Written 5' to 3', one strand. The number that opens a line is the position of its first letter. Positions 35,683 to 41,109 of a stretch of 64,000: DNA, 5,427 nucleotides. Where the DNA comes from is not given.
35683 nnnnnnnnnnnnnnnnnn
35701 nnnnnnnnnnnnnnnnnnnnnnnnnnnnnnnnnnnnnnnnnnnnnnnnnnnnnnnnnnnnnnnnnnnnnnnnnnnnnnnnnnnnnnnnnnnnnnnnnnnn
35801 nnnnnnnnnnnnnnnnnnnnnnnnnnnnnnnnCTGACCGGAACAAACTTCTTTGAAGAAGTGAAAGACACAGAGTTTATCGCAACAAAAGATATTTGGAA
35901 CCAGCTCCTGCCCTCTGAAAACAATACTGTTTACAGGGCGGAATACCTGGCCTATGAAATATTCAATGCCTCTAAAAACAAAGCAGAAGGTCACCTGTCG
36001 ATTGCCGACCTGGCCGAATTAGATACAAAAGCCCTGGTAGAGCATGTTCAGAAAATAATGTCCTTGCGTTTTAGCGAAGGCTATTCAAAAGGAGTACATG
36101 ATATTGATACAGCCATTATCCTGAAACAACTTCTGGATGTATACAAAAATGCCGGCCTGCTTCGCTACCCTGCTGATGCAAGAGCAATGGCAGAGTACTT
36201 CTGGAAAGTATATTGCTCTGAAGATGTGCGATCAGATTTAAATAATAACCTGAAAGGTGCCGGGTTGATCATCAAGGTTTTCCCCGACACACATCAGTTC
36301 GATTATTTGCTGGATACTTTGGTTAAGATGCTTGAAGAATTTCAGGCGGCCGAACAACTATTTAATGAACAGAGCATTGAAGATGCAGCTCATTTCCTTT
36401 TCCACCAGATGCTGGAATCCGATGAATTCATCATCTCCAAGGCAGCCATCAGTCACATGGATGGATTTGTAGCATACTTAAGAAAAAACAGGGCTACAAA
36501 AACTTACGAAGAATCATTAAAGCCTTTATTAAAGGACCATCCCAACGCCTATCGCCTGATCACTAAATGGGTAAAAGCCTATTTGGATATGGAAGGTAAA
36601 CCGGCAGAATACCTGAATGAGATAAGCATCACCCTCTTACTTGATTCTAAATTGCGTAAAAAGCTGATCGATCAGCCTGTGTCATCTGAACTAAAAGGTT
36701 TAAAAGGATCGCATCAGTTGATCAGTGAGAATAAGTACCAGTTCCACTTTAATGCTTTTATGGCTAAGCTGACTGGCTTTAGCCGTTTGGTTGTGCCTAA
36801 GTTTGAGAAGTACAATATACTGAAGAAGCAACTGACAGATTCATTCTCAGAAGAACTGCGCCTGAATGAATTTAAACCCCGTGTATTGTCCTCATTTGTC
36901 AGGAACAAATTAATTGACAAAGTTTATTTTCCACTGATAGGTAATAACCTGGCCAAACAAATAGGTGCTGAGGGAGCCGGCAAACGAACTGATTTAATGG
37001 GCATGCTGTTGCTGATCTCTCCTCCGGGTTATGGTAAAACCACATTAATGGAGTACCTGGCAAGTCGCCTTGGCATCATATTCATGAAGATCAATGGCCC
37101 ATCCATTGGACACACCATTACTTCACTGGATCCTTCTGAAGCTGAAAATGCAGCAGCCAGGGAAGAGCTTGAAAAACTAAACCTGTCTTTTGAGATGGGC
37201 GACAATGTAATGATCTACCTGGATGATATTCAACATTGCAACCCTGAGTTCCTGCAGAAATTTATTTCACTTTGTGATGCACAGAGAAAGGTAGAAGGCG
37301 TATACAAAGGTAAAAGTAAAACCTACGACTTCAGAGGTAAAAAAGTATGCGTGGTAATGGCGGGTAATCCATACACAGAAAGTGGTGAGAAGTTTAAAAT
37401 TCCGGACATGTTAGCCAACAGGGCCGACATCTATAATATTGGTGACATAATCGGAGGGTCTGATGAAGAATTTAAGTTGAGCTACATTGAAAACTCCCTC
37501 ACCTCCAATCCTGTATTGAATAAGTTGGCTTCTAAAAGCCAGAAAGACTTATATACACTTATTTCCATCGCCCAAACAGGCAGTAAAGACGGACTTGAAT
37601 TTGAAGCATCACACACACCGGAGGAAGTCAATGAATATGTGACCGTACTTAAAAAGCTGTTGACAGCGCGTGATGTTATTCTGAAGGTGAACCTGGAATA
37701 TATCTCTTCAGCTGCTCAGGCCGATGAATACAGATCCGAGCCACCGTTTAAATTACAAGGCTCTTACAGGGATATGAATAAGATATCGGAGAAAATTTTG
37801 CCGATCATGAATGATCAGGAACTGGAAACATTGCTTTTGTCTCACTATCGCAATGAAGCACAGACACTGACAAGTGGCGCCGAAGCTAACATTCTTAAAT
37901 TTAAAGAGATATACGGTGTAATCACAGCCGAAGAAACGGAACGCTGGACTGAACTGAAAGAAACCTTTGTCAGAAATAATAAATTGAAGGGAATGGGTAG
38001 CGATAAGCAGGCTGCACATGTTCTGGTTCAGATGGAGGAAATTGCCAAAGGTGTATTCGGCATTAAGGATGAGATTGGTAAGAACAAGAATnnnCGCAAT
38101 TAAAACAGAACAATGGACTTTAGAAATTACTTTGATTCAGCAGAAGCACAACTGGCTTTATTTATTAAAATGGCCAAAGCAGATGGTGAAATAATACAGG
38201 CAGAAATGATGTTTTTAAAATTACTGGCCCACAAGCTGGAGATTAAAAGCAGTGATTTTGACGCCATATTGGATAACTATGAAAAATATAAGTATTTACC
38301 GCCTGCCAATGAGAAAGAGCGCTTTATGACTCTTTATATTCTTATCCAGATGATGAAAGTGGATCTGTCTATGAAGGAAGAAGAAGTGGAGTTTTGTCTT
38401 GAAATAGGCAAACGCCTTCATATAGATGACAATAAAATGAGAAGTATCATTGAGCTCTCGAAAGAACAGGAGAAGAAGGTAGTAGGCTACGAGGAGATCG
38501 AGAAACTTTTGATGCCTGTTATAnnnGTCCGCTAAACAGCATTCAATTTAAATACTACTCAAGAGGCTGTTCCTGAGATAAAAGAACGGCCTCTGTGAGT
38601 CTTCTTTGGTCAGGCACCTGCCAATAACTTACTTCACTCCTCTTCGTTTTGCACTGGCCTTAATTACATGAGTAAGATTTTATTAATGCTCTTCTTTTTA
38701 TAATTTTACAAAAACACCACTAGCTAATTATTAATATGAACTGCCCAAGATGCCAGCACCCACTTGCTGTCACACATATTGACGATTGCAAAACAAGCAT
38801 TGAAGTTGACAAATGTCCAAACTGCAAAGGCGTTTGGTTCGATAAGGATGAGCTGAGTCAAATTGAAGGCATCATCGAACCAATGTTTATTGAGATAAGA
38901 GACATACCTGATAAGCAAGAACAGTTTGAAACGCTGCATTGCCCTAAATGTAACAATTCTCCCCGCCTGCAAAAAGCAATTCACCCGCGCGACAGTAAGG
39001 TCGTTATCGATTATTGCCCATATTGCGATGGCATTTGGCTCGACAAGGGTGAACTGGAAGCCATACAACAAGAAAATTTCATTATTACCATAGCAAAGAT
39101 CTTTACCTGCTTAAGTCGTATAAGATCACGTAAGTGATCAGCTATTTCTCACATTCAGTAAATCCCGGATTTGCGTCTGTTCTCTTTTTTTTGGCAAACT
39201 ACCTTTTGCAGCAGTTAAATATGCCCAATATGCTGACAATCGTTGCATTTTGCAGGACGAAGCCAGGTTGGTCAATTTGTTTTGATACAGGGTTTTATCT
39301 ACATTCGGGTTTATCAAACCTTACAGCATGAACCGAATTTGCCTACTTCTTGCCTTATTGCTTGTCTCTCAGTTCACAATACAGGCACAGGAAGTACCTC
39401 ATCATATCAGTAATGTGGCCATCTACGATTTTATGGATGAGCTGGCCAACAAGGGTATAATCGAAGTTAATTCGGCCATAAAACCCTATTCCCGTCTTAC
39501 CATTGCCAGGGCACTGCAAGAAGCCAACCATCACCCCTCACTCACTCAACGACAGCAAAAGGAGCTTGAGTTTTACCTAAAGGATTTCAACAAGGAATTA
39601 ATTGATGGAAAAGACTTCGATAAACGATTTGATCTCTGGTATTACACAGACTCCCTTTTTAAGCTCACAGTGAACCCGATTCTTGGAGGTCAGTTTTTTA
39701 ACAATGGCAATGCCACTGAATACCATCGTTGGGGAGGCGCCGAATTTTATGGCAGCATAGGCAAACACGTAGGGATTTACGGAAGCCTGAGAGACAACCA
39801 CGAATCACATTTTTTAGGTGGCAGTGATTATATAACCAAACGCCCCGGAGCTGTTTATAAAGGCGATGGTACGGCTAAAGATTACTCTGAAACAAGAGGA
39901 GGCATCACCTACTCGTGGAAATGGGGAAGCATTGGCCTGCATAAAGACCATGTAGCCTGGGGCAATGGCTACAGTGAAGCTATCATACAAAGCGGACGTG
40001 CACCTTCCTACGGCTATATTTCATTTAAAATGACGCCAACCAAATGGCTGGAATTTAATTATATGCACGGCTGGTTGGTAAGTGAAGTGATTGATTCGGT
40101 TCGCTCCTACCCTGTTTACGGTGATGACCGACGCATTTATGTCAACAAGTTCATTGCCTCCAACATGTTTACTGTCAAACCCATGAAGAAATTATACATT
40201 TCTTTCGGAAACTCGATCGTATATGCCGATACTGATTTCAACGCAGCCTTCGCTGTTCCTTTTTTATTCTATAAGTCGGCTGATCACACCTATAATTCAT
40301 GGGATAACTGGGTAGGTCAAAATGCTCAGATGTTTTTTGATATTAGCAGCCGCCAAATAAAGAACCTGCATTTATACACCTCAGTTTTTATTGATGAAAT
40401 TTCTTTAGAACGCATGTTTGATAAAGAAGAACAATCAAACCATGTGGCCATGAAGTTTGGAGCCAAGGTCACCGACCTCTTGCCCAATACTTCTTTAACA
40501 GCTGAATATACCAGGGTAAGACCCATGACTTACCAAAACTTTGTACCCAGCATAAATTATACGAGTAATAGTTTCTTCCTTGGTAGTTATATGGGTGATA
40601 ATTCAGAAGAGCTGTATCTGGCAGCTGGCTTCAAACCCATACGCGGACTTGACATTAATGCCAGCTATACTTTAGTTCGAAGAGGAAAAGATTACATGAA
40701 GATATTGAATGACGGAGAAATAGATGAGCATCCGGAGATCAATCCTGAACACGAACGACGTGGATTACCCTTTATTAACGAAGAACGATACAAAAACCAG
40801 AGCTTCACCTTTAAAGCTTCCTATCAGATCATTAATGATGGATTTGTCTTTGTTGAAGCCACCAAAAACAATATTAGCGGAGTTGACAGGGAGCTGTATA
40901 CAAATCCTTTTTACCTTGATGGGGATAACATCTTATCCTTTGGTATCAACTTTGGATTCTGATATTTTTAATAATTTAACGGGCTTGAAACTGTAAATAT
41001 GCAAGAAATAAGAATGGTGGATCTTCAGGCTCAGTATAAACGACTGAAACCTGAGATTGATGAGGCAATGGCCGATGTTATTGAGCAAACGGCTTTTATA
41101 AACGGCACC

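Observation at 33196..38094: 1632-aa protein with a single C-terminal MoxR-like AAA+ module and ~1200 aa of unassigned N-terminal sequence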

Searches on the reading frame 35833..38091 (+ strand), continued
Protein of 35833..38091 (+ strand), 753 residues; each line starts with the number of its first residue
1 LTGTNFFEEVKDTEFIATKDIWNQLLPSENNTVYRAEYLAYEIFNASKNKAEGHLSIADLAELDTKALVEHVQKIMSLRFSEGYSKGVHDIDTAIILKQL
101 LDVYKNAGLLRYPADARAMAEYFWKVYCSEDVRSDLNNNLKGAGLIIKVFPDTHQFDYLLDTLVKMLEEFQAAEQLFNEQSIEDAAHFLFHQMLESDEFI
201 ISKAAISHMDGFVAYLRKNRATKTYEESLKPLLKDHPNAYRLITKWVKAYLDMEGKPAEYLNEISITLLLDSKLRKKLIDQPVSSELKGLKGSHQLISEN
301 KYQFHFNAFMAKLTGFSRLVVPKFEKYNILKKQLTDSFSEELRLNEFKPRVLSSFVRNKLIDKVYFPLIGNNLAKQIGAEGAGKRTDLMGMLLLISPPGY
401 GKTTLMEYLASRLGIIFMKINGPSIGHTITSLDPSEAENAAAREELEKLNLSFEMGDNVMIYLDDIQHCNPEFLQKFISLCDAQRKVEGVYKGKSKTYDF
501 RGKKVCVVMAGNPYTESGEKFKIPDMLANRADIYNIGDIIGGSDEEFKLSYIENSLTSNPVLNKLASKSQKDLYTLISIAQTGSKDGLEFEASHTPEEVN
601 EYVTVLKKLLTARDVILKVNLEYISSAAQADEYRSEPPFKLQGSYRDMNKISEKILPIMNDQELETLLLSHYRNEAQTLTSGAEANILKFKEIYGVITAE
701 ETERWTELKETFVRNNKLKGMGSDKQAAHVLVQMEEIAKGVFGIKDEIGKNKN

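Call 84: search_protein_families(library=pfam, proteins=[L038:4736-5446:+, L044:6757-7476:+, L007:12554-13138:+, L007:13199-13954:+, L045:5171-5575:+, L021:13360-14106:-], max_evalue=0.01)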
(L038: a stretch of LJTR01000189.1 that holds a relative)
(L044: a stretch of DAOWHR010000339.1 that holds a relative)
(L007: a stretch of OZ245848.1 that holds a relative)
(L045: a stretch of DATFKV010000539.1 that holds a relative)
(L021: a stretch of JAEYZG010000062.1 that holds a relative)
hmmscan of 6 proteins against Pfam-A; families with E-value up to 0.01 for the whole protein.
L038:4736-5446:+ (237 aa): 1 family
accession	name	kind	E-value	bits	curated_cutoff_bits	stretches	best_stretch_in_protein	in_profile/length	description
PF04012.17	PspA_IM30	-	4.9e-21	75.8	33.9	1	15-232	4-216/220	PspA/IM30 family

L044:6757-7476:+ (240 aa): 1 family
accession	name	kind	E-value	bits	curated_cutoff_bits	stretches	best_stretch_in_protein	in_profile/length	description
PF04012.17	PspA_IM30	-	2.9e-13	50.4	33.9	1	16-233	4-216/220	PspA/IM30 family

L007:12554-13138:+ (195 aa): 1 family
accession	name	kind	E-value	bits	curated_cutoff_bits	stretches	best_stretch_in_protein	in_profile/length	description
PF13785.11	DUF4178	-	1.1e-19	71.3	25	1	41-181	5-135/136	Domain of unknown function (DUF4178)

L007:13199-13954:+ (252 aa): 0 families

L045:5171-5575:+ (135 aa): 2 families
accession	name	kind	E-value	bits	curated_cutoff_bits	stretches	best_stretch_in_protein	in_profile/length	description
PF05099.18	TerB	-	8.2e-07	29.8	24.4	1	12-55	73-116/118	Tellurite resistance protein TerB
PF04545.22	Sigma70_r4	-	0.0038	17.1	24.1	0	94-117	19-42/50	Sigma-70, region 4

L021:13360-14106:- (249 aa): 1 family
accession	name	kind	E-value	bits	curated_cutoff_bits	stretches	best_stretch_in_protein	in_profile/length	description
PF04012.17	PspA_IM30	-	7.1e-35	121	33.9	1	11-237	3-216/220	PspA/IM30 family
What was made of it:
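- PspA is also linked in a different gene order in Phycisphaerae (call 84).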

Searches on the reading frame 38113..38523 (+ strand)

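Call 5: search_protein_families(library=padloc, proteins=[window:38113-38523:+], max_evalue=0.01)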
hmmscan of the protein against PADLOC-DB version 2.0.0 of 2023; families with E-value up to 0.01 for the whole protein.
window:38113-38523:+ (137 aa): 1 family
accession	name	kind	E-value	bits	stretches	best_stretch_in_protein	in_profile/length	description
PDLC05027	PDC-S48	-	0.01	13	0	15-65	275-325/411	-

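Call 6: search_protein_families(library=pfam, proteins=[window:38113-38523:+], max_evalue=0.01)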
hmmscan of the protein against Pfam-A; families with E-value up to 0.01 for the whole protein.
window:38113-38523:+ (137 aa): 1 family
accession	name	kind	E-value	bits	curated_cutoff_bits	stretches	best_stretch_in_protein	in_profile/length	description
PF05099.18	TerB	-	6.4e-09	36.6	24.4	1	12-52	76-116/118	Tellurite resistance protein TerB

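Call 7: search_protein_families(library=ncbifam, proteins=[window:38113-38523:+], max_evalue=0.01)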
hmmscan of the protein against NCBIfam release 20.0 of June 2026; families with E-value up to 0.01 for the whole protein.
window:38113-38523:+ (137 aa): 1 family
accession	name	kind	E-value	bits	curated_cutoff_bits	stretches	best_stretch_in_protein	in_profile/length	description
NF006948.0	PRK09430.1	equivalog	6.4e-06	26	162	1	12-59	131-178/267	co-chaperone DjlA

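Call 16: search_protein_families(library=pfam, proteins=[window:38113-38523:+], max_evalue=10)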
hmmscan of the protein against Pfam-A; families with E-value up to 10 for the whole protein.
window:38113-38523:+ (137 aa): 1 family
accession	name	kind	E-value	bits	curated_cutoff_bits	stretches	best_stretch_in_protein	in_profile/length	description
PF05099.18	TerB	-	6.4e-09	36.6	24.4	2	12-52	76-116/118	Tellurite resistance protein TerB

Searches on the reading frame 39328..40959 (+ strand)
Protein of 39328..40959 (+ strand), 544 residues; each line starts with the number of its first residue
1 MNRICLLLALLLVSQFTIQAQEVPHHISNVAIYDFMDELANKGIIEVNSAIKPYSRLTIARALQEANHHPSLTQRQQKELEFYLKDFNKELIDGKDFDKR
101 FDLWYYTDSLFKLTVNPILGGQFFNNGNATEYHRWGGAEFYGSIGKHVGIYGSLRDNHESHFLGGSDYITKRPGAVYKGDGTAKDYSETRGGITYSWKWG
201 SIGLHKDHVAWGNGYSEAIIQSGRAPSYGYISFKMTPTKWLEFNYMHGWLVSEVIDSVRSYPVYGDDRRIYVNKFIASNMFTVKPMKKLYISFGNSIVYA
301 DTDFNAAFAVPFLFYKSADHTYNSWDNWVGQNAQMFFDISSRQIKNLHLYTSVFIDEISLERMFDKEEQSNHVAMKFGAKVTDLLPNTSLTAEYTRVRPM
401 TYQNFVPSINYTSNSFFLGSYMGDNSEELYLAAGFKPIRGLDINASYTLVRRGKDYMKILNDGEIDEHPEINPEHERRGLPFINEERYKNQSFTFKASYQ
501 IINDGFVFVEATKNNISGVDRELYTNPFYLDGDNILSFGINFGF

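Call 5: search_protein_families(library=padloc, proteins=[window:39328-40959:+], max_evalue=0.01)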
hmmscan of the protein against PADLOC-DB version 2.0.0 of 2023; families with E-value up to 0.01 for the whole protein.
window:39328-40959:+ (544 aa): 0 families

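Call 6: search_protein_families(library=pfam, proteins=[window:39328-40959:+], max_evalue=0.01)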
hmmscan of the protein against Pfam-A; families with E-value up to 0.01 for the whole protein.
window:39328-40959:+ (544 aa): 1 family
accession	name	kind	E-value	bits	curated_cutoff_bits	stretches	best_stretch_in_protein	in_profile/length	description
PF14052.12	Caps_assemb_Wzi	-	0.0017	17.8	30.1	1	251-433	134-319/392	Capsule assembly protein Wzi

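Call 7: search_protein_families(library=ncbifam, proteins=[window:39328-40959:+], max_evalue=0.01)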
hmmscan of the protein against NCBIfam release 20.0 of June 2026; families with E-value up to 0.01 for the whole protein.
window:39328-40959:+ (544 aa): 0 families
